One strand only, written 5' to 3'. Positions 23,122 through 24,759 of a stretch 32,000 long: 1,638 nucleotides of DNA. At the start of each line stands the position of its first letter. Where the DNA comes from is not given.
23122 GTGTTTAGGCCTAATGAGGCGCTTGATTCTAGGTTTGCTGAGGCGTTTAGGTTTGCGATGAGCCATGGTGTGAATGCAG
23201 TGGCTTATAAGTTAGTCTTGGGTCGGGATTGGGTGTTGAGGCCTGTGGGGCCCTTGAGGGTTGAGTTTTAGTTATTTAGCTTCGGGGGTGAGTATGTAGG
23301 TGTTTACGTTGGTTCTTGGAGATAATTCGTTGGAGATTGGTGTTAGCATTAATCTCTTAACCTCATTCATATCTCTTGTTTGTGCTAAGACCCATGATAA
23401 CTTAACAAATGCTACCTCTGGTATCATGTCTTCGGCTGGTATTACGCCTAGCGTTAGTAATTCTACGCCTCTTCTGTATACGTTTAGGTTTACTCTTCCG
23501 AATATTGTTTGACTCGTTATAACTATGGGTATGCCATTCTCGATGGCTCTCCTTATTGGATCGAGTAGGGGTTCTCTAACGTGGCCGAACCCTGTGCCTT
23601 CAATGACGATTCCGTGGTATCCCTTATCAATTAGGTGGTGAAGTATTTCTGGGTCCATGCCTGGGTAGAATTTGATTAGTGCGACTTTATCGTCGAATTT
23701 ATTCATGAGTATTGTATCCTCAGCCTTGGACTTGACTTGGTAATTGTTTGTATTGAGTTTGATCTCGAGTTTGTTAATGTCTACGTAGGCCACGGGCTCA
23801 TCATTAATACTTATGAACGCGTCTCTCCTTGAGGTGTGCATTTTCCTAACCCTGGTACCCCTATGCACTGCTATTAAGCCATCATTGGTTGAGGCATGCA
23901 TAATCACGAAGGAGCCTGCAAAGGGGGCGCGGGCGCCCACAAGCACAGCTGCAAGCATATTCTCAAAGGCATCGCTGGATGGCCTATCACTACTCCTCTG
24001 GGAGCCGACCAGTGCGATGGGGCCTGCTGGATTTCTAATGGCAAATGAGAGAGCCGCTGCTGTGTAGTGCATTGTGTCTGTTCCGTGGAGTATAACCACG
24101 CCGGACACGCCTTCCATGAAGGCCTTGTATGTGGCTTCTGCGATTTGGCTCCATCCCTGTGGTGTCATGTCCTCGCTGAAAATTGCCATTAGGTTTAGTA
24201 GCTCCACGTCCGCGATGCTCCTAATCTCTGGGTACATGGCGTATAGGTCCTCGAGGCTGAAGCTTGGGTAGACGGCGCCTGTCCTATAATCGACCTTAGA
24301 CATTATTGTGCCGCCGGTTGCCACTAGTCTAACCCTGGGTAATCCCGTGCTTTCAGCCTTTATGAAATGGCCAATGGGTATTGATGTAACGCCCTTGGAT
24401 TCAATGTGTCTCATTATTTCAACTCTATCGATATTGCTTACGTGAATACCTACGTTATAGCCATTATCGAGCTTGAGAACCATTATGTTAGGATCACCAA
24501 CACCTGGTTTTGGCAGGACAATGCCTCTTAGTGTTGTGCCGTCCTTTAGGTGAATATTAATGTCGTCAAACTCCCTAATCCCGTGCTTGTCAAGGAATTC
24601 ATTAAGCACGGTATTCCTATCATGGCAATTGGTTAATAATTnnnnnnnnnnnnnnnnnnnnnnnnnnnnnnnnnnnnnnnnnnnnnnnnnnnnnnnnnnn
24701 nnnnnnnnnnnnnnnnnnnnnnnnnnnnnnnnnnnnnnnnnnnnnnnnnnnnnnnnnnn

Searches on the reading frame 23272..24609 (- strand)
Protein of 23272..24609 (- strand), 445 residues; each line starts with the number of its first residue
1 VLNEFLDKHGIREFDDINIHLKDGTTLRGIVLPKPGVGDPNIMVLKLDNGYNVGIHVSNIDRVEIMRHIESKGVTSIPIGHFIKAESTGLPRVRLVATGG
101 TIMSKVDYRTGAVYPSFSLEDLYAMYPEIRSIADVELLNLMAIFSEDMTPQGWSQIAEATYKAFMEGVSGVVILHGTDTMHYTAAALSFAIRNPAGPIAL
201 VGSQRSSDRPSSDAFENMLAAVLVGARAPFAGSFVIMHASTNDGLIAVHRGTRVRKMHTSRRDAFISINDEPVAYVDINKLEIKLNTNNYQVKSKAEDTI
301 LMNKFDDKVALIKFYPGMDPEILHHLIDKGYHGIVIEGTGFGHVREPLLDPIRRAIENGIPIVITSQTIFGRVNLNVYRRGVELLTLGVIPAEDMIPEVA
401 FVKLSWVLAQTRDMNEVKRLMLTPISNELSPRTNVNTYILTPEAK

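Call 8: search_protein_families(library=pfam, proteins=[window:23272-24609:-], max_evalue=0.01)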
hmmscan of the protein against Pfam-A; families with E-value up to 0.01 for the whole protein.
window:23272-24609:- (445 aa): 3 families
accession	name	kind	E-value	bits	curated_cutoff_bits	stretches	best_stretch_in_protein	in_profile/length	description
PF00710.25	Asparaginase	-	1.1e-58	198.4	22.5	1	92-285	1-189/193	Asparaginase, N-terminal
PF17763.6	Asparaginase_C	-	7.2e-36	123.1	34.6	1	308-421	1-114/114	Glutaminase/Asparaginase C-terminal domain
PF18195.6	GatD_N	-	4.4e-16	58.4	25.7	1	12-65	2-53/54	GatD N-terminal domain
